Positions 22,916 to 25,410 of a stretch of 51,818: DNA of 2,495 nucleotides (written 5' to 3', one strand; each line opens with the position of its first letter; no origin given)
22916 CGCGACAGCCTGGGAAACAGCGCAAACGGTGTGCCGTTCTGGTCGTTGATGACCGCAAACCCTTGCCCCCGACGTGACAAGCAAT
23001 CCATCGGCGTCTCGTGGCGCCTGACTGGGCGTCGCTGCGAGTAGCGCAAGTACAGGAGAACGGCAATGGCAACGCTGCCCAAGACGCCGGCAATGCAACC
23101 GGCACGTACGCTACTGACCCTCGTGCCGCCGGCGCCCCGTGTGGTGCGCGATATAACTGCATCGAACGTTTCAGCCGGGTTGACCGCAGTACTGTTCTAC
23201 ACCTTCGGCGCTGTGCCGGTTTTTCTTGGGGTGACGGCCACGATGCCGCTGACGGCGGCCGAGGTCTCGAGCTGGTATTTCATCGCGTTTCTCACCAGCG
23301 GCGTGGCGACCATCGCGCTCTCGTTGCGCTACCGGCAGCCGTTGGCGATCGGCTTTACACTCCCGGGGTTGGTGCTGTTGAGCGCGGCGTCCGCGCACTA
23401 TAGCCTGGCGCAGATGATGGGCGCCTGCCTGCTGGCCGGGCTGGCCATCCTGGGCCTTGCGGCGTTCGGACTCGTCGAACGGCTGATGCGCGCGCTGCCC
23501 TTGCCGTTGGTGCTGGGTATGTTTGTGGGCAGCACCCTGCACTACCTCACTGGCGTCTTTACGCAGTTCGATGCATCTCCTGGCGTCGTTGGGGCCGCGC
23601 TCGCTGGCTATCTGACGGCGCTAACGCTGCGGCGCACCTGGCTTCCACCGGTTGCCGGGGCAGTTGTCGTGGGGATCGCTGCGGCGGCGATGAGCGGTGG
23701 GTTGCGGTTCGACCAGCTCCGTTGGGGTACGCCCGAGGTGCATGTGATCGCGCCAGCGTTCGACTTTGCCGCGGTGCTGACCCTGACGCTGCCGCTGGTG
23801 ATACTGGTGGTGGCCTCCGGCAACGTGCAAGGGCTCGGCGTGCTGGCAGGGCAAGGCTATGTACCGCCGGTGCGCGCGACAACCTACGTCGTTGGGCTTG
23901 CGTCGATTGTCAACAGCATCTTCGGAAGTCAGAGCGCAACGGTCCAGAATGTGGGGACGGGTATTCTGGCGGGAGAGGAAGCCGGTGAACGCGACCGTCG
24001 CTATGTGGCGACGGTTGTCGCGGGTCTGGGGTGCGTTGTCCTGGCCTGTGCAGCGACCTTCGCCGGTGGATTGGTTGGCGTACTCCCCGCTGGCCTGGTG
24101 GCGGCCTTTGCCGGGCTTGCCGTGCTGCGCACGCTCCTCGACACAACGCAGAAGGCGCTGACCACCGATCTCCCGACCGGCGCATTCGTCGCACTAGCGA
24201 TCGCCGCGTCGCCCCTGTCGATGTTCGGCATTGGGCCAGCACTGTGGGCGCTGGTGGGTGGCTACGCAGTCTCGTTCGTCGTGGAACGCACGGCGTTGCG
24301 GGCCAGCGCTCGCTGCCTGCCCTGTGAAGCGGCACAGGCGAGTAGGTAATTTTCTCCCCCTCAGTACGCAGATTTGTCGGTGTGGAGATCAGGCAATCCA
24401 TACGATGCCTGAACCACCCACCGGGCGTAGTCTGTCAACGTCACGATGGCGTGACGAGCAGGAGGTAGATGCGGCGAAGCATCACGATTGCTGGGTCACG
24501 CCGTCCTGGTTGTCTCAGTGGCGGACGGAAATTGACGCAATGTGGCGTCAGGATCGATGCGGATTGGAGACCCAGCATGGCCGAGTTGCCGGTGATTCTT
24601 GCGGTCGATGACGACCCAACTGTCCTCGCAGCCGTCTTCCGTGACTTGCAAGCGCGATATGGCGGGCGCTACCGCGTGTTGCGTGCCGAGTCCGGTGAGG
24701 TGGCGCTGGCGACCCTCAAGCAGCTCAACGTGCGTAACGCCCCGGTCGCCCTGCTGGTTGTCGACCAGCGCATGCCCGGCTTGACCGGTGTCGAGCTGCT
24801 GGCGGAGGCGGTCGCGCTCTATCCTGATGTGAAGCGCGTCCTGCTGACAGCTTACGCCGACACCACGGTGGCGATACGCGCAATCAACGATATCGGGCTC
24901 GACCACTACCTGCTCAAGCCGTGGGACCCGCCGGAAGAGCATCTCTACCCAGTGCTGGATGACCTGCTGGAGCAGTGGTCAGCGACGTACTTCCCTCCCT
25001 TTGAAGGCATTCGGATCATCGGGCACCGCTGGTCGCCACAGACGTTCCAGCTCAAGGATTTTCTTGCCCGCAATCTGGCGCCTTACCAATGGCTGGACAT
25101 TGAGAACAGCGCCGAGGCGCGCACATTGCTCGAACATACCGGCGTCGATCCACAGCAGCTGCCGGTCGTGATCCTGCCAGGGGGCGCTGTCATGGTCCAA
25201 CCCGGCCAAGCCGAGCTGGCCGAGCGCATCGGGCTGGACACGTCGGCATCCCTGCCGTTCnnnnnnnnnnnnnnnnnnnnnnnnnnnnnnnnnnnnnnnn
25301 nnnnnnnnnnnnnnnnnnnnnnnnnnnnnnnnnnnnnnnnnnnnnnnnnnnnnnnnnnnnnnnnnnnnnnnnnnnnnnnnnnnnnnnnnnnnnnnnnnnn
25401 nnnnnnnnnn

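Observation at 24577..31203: Tightly packed cassette: receiver-fused flavoprotein, cNMP-binding histidine kinase and cyclase/P-loop/TPR protein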

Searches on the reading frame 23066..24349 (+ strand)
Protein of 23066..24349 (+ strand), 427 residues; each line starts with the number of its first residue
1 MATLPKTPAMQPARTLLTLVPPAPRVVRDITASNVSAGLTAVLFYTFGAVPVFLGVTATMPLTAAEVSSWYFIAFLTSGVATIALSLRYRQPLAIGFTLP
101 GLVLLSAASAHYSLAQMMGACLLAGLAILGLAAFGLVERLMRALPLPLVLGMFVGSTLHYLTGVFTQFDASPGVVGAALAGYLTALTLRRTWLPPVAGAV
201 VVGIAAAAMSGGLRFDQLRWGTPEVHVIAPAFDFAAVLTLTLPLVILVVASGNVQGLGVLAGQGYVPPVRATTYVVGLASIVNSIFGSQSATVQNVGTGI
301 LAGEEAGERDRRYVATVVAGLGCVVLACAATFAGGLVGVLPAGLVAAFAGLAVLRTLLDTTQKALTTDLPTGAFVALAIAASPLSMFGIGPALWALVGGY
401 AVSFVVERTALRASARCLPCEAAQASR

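Call 3: search_protein_families(library=pfam, proteins=[window:23066-24349:+], max_evalue=0.01)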
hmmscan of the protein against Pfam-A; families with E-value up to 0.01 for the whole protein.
window:23066-24349:+ (427 aa): 3 families
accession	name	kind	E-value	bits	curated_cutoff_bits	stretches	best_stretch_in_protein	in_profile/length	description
PF03594.19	BenE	-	3.5e-58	197.8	27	1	29-404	2-377/378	Benzoate membrane transport protein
PF00860.26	Xan_ur_permease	-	8.7e-06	25.1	27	1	35-342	4-337/389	Permease family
PF16983.11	MFS_MOT1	-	0.0029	18.4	30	1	73-158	31-109/111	Molybdate transporter of MFS superfamily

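Call 4: search_protein_families(library=ncbifam, proteins=[window:23066-24349:+], max_evalue=0.01)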
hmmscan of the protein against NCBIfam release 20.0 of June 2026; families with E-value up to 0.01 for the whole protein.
window:23066-24349:+ (427 aa): 1 family
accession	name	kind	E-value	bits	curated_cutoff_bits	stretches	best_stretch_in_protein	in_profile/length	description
TIGR00843.1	benE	subfamily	4.5e-41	141.1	203.4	1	30-405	19-394/395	benzoate/H(+) symporter BenE family transporter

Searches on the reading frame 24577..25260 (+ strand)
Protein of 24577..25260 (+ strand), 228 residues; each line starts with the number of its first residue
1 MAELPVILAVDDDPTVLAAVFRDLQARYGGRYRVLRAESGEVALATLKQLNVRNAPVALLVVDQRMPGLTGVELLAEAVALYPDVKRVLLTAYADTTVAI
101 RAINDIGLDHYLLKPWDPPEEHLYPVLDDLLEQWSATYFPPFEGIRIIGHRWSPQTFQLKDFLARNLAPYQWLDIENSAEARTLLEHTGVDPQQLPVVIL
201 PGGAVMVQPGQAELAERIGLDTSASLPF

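Call 12: find_related_loci(query=A1, collection=genome_contigs, flank=10000)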
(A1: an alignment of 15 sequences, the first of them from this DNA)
Query A1 (228 aa) in genome_contigs; peptide patterns used: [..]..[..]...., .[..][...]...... (x = any residue, [..] = any of these).
600 stretches matched a pattern (row limit reached: there are more); 597 encode a relative of the query (tblastn E <= 1e-3); the best 80 are kept; 80 distinct loci.
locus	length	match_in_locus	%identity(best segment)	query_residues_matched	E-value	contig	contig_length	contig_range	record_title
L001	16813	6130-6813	65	1-228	7e-101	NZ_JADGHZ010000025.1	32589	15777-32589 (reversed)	MAG: Sphaerobacter sp. isolate HOG56 NODE_573_length_32589_cov_29.259711, whole genome shotgun sequence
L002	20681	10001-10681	66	2-228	2e-101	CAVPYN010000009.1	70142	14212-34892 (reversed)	MAG: uncultured Chloroflexia bacterium isolate MFD09964.bin.2.204 genome assembly, contig: contig_38011, whole genome sh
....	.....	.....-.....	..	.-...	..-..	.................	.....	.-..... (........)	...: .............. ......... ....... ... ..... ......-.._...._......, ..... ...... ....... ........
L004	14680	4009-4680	62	5-228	2e-94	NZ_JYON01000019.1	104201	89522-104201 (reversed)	Aliterella atlantica CENA595 contig_131, whole genome shotgun sequence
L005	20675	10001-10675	62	5-228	4e-92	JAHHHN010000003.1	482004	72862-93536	MAG: Mojavia pulchra JT2-VF2 scaffold_17_c2, whole genome shotgun sequence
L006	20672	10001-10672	63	5-228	7e-92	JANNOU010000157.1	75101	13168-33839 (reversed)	MAG: Leptolyngbya sp. SOY_34_metabat_272 SOY_34_k141_1501227, whole genome shotgun sequence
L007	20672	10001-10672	60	5-228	6e-91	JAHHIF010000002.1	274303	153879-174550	MAG: Symplocastrum torsivum CPER-KK1 scaffold_24_c1, whole genome shotgun sequence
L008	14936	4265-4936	61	5-228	3e-90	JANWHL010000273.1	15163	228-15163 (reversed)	MAG: Ktedonobacterales bacterium isolate CRAIB_MAG14 c_000000082998, whole genome shotgun sequence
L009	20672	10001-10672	61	5-228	3e-90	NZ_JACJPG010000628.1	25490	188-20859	Leptolyngbya sp. FACHB-36 contig628, whole genome shotgun sequence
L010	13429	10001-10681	63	5-228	2e-90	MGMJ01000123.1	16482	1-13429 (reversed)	MAG: Chloroflexi bacterium GWC2_73_18 gwc2_scaffold_7722, whole genome shotgun sequence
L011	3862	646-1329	60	1-228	1e-90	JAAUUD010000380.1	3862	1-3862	MAG: Anaerolineae bacterium isolate SM2_1_5 NODE_6649_length_3862_cov_2.159304, whole genome shotgun sequence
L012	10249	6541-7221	59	5-228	1e-89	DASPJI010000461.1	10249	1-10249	MAG TPA_asm: Thermoanaerobaculia bacterium isolate SMAG_U12005 k141_25898, whole genome shotgun sequence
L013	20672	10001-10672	58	5-228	2e-89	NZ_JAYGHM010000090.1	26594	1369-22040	Rivularia sp. UHCC 0363 00250__length=26594, whole genome shotgun sequence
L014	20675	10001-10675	59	5-228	4e-89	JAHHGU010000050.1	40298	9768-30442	MAG: Aphanothece sp. CMT-3BRIN-NPC111 scaffold_169_c1, whole genome shotgun sequence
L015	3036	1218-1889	58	5-228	2e-90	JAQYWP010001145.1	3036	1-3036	MAG: Rhizonema sp. PD38 Dictyo3468_NODE_2157_length_3036_cov_11.8007, whole genome shotgun sequence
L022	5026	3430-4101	58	5-228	6e-88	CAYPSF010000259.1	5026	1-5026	MAG TPA_asm: uncultured Bifidobacteriaceae bacterium isolate binchicken_co54_474 genome assembly, contig: NODE_31932_len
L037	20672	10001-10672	58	5-228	3e-86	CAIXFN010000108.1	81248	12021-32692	MAG: uncultured Pedosphaera sp. isolate Umea2p3_bin-0208 genome assembly, contig: bin-0208:108/118, whole genome shotgun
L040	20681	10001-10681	58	5-228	2e-86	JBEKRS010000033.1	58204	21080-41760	MAG: Terracidiphilus sp. isolate SPRUCE 516 SPRUCE_516_33, whole genome shotgun sequence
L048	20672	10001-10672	58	5-228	1e-84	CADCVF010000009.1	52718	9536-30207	MAG: uncultured Rubrobacteraceae bacterium isolate AVDCRST_MAG58 genome assembly, contig: NODE123, whole genome shotgun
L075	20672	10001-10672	56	5-228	2e-82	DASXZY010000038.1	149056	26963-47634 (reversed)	MAG TPA_asm: Verrucomicrobiia bacterium isolate SMAG_U4865 k141_3482822, whole genome shotgun sequence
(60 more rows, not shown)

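Call 62: search_protein_families(library=pfam, proteins=[L037:8778-9920:+, L075:9049-9975:+, L022:1523-2707:+, L040:13386-14771:+, L048:6111-7943:+], max_evalue=0.0001)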
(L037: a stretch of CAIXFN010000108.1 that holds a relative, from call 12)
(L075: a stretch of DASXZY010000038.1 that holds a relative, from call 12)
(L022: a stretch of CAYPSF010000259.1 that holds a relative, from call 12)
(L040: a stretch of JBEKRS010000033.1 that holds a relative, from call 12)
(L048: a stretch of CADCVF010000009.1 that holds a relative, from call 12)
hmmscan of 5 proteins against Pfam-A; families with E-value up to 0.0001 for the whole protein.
L037:8778-9920:+ (381 aa): 2 families
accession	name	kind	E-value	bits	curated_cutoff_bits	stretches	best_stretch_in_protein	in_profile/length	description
PF09335.16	VTT_dom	-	1.5e-13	51.8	33.9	1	85-210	1-121/123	VTT domain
PF00581.25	Rhodanese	-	5.6e-10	40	22.2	1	263-358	1-101/102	Rhodanese-like domain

L075:9049-9975:+ (309 aa): 2 families
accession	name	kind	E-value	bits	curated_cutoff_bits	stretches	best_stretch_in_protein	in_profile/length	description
PF09335.16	VTT_dom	-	1.7e-13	51.5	33.9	1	31-156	2-122/123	VTT domain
PF00581.25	Rhodanese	-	2.9e-12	47.3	22.2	1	208-301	1-100/102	Rhodanese-like domain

L022:1523-2707:+ (395 aa): 2 families
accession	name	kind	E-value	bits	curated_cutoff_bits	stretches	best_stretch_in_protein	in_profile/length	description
PF09335.16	VTT_dom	-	2e-13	51.3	33.9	1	79-204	1-121/123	VTT domain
PF00581.25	Rhodanese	-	7.3e-11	42.9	22.2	1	257-351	1-100/102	Rhodanese-like domain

L040:13386-14771:+ (462 aa): 1 family
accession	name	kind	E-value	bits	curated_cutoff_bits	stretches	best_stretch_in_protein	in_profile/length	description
PF03781.23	FGE-sulfatase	-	2.3e-40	139.3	23.3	1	201-460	2-254/255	Sulfatase-modifying factor enzyme 1-like domain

L048:6111-7943:+ (611 aa): 2 families
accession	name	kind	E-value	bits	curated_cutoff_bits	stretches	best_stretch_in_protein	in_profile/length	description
PF00664.28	ABC_membrane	-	7.1e-55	187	28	1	46-314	3-273/274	ABC transporter transmembrane region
PF00005.33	ABC_tran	-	1.1e-31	110.6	25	1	377-530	1-137/137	ABC transporter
